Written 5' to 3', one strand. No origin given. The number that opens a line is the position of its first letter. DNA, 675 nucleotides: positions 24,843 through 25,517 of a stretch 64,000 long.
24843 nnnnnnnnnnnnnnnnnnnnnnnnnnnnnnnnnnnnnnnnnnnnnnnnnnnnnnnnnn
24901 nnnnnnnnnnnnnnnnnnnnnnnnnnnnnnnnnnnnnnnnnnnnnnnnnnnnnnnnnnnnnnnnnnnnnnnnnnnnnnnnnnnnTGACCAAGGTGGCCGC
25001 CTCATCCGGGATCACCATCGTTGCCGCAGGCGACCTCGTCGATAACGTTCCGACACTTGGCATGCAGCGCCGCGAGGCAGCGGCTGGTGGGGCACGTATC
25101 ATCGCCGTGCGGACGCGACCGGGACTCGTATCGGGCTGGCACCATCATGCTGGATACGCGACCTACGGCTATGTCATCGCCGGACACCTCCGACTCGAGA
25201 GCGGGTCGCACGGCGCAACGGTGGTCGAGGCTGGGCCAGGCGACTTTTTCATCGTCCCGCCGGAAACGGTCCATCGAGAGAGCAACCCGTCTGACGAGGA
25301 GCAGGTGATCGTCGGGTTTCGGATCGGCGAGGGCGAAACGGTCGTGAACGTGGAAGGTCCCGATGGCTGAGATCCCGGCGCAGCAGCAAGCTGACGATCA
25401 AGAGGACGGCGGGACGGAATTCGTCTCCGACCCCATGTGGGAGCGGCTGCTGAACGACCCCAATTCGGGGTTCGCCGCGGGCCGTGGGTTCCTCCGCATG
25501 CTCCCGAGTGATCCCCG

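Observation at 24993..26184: Cupin and zinc-ribbon class III nucleotidyl cyclase embedded inside the formate dehydrogenase operon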

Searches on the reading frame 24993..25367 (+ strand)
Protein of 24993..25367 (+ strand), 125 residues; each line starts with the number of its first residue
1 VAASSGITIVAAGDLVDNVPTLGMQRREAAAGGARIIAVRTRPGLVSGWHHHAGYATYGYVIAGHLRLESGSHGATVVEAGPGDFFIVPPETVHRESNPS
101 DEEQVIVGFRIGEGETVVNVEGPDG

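Call 5: search_protein_families(library=pfam, proteins=[window:24993-25367:+], max_evalue=0.01)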
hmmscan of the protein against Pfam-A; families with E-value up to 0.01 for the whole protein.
window:24993-25367:+ (125 aa): 4 families
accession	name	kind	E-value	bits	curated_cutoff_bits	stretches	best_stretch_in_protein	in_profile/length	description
PF07883.17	Cupin_2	-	1.3e-11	44.5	27.2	1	42-103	6-63/70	Cupin domain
PF02311.25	AraC_binding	-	0.00013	22.2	21.1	1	43-99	12-64/135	AraC-like ligand binding domain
PF00190.28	Cupin_1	-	0.00045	20.3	22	1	38-107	37-110/151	Cupin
PF12973.13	Cupin_7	-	0.00055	20.2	27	1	31-105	30-97/105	ChrR Cupin-like domain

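Call 19: search_protein_families(library=ncbifam, proteins=[window:24993-25367:+], max_evalue=0.01)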
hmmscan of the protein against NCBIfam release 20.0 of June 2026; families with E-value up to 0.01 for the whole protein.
window:24993-25367:+ (125 aa): 0 families

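Call 25: find_homologous_proteins(query=window:24993-25367:+)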
Query window:24993-25367:+ (125 aa): 548 proteins with E <= 0.001 among 584 candidates; the best 120 are listed.
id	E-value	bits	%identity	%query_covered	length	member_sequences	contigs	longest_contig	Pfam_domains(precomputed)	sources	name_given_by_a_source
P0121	1.4e-60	221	100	82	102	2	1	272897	PF07883.18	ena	-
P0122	1.2e-57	211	80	97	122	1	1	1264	PF07883.18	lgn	-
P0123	3.8e-57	210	82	95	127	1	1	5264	PF07883.18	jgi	jgi:uncharacterized RmlC-like cupin family protein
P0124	4.2e-57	210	80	95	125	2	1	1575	PF07883.18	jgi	jgi:uncharacterized RmlC-like cupin family protein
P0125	6.2e-57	209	81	95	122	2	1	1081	PF07883.18,PF00190.29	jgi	jgi:quercetin dioxygenase-like cupin family protein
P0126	1.1e-55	205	78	96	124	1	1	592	PF07883.18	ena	-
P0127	1.8e-55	204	81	94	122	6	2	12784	PF07883.18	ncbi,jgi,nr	ncbi:MAG TPA: cupin domain-containing protein [Candidatus Limnocylindrales bacterium]|jgi:quercetin 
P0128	7.3e-55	203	81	94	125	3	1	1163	PF07883.18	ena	-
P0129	1.6e-54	201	76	95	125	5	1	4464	PF07883.18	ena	-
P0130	3.3e-54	200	79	95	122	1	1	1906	PF07883.18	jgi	jgi:uncharacterized RmlC-like cupin family protein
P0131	3.6e-54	200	76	96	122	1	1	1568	PF07883.18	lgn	-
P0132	9.1e-54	199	76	94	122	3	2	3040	PF07883.18,PF00190.29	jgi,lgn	-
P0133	1.1e-53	199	74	97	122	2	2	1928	PF07883.18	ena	-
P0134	2.1e-53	198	77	96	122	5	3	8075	PF07883.18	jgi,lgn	jgi:quercetin dioxygenase-like cupin family protein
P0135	6.7e-53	196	75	95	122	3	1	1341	PF07883.18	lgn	-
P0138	7.3e-52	193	70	95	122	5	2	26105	PF07883.18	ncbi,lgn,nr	ncbi:MAG TPA: cupin domain-containing protein [Candidatus Limnocylindrales bacterium]|nr:cupin domai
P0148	4.2e-48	181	80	81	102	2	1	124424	PF07883.18,PF00190.29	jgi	jgi:quercetin dioxygenase-like cupin family protein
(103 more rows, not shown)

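Call 26: find_encoding_contigs(protein=P0148, flank=10000, max_places=2)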
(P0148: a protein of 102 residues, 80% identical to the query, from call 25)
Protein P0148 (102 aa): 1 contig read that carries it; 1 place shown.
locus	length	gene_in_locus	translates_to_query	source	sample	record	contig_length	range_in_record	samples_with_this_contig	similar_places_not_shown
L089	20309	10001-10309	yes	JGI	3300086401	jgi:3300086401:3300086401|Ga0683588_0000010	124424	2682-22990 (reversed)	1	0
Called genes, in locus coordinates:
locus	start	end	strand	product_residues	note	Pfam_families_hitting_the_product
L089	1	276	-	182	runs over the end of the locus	PF00753:Lactamase_B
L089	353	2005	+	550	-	PF07969:Amidohydro_3, PF01979:Amidohydro_1 (weak)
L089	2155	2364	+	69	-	-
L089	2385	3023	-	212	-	PF12804:NTP_transf_3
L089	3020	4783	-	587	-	PF00009:GTP_EFTU, PF01926:MMR_HSR1, PF03144:GTP_EFTU_D2, PF09107:WHD_3rd_SelB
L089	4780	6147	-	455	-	PF03841:SelA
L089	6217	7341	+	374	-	PF00586:AIRS, PF02769:AIRS_C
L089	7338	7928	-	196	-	-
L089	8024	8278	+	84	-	PF00384:Molybdopterin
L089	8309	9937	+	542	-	PF00384:Molybdopterin, PF01568:Molydop_binding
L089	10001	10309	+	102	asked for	PF00190:Cupin_1 (weak), PF07883:Cupin_2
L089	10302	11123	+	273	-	PF00211:Guanylate_cyc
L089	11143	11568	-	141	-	-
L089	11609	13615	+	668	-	PF01257:2Fe-2S_thioredx, PF01512:Complex1_51K, PF10531:SLBB, PF22461:SLBB_2 (weak), PF10589:NADH_4Fe-4S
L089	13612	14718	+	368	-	PF13510:Fer2_4, PF13187:Fer4_9 (faint), PF12838:Fer4_7, PF13237:Fer4_10 (faint), PF14697:Fer4_21 (weak), PF22117:Fer4_Nqo3 (weak), PF00037:Fer4 (weak), PF04879:Molybdop_Fe4S4, +1 more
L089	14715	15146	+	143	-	PF01243:PNPOx_N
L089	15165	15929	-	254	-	PF01381:HTH_3 (weak), PF13560:HTH_31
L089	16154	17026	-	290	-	PF02634:FdhD-NarQ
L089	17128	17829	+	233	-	-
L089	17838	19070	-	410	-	PF00278:Orn_DAP_Arg_deC, PF02784:Orn_Arg_deC_N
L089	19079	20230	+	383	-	PF00561:Abhydrolase_1, PF12146:Hydrolase_4 (weak), PF12697:Abhydrolase_6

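Call 27: find_encoding_contigs(protein=P0138, flank=10000, max_places=2)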
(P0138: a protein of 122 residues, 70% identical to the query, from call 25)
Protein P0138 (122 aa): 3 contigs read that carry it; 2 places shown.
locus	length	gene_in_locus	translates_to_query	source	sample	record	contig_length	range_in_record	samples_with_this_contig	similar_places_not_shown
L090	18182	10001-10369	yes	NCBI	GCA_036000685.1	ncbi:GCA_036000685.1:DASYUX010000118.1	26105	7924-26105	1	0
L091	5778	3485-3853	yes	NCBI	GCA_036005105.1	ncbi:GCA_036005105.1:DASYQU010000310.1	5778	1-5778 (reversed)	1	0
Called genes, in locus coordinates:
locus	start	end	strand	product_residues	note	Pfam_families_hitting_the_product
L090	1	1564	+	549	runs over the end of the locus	PF07969:Amidohydro_3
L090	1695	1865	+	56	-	-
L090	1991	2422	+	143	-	PF00903:Glyoxalase, PF18029:Glyoxalase_6 (weak)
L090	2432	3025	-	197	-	PF12804:NTP_transf_3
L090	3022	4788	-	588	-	PF00009:GTP_EFTU, PF01926:MMR_HSR1 (weak), PF09107:WHD_3rd_SelB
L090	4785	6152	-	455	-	PF03841:SelA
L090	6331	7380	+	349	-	PF00586:AIRS, PF02769:AIRS_C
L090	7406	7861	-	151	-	-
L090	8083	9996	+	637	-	-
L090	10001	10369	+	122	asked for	PF07883:Cupin_2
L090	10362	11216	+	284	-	PF00211:Guanylate_cyc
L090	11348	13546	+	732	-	PF01757:Acyl_transf_3, PF19040:SGNH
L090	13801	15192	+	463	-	PF13088:BNR_2 (faint), PF15902:Sortilin-Vps10 (faint), PF24316:Tli3 (faint), PF02012:BNR (faint)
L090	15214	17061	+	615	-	PF01257:2Fe-2S_thioredx, PF01512:Complex1_51K, PF10531:SLBB, PF22461:SLBB_2 (weak), PF10589:NADH_4Fe-4S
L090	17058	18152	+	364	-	PF13510:Fer2_4, PF13187:Fer4_9 (faint), PF12838:Fer4_7, PF13237:Fer4_10 (faint), PF14697:Fer4_21 (weak), PF22117:Fer4_Nqo3 (weak), PF00037:Fer4 (weak), PF04879:Molybdop_Fe4S4, +1 more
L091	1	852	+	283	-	PF00586:AIRS, PF02769:AIRS_C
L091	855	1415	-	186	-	-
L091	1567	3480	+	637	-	-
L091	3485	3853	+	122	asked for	PF07883:Cupin_2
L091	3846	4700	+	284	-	PF00211:Guanylate_cyc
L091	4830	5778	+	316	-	PF01757:Acyl_transf_3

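Call 70: search_solved_structures(query=window:24993-25367:+, max_evalue=1, show_alignments=2)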
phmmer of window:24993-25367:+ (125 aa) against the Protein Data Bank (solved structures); distinct sequences matched with E-value up to 1: 12.
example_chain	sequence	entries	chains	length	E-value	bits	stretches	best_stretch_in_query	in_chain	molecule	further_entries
7zvy_G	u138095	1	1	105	3e-06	30.8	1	34-104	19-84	Cupin_2 domain-containing protein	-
7zvy_E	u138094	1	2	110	3.2e-06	30.7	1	34-104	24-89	Cupin_2 domain-containing protein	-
7zvy_B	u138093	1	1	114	3.4e-06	30.6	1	34-104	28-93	Cupin_2 domain-containing protein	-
7zvy_A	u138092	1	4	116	3.6e-06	30.5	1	34-104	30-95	Cupin_2 domain-containing protein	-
2o8q_A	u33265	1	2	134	0.00012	25.6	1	31-107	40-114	Hypothetical protein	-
7zvm_A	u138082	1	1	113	0.0014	22.1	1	34-103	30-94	Mannose-6-phosphate isomerase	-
2fqp_A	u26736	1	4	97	0.005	20.4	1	36-111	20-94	hypothetical protein BP2299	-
2vqa_A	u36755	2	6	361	0.0055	20.2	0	37-73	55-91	SLL1358 PROTEIN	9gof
5fq0_B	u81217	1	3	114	0.0094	19.5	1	23-96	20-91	KDGF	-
5fq0_A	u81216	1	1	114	0.01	19.4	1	23-96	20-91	KDGF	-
2f4p_A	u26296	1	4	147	0.1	16.2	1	34-109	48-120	hypothetical protein TM1010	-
4rd7_A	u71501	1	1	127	0.13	15.8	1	42-103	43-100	Cupin 2 conserved barrel domain protein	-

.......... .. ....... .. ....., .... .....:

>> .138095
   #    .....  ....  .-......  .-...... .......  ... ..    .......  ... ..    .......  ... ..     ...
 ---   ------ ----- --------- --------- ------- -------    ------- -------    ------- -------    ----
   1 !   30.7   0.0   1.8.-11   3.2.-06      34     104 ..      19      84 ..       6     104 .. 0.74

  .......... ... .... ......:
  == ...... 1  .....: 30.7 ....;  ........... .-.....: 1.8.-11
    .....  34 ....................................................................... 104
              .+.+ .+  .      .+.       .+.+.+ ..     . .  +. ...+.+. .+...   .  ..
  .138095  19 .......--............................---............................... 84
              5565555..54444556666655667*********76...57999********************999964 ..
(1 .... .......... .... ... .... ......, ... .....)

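Call 71: find_encoding_contigs(protein=P0121, flank=3000, max_places=2)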
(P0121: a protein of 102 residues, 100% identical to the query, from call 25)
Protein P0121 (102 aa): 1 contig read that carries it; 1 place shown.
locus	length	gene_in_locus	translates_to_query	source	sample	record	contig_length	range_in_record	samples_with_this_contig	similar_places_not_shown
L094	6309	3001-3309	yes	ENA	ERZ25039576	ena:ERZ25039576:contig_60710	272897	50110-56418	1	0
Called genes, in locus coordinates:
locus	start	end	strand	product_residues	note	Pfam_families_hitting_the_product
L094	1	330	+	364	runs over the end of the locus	PF00586:AIRS, PF02769:AIRS_C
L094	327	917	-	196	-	-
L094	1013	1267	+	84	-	PF00384:Molybdopterin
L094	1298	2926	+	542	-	PF00384:Molybdopterin, PF01568:Molydop_binding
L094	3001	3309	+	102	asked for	PF07883:Cupin_2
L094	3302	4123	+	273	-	PF00211:Guanylate_cyc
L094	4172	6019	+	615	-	PF01257:2Fe-2S_thioredx, PF01512:Complex1_51K, PF10531:SLBB, PF22461:SLBB_2 (weak), PF10589:NADH_4Fe-4S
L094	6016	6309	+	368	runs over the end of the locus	PF13510:Fer2_4, PF13187:Fer4_9 (faint), PF13237:Fer4_10 (faint), PF12838:Fer4_7, PF14697:Fer4_21 (weak), PF22117:Fer4_Nqo3 (weak), PF00037:Fer4 (weak), PF04879:Molybdop_Fe4S4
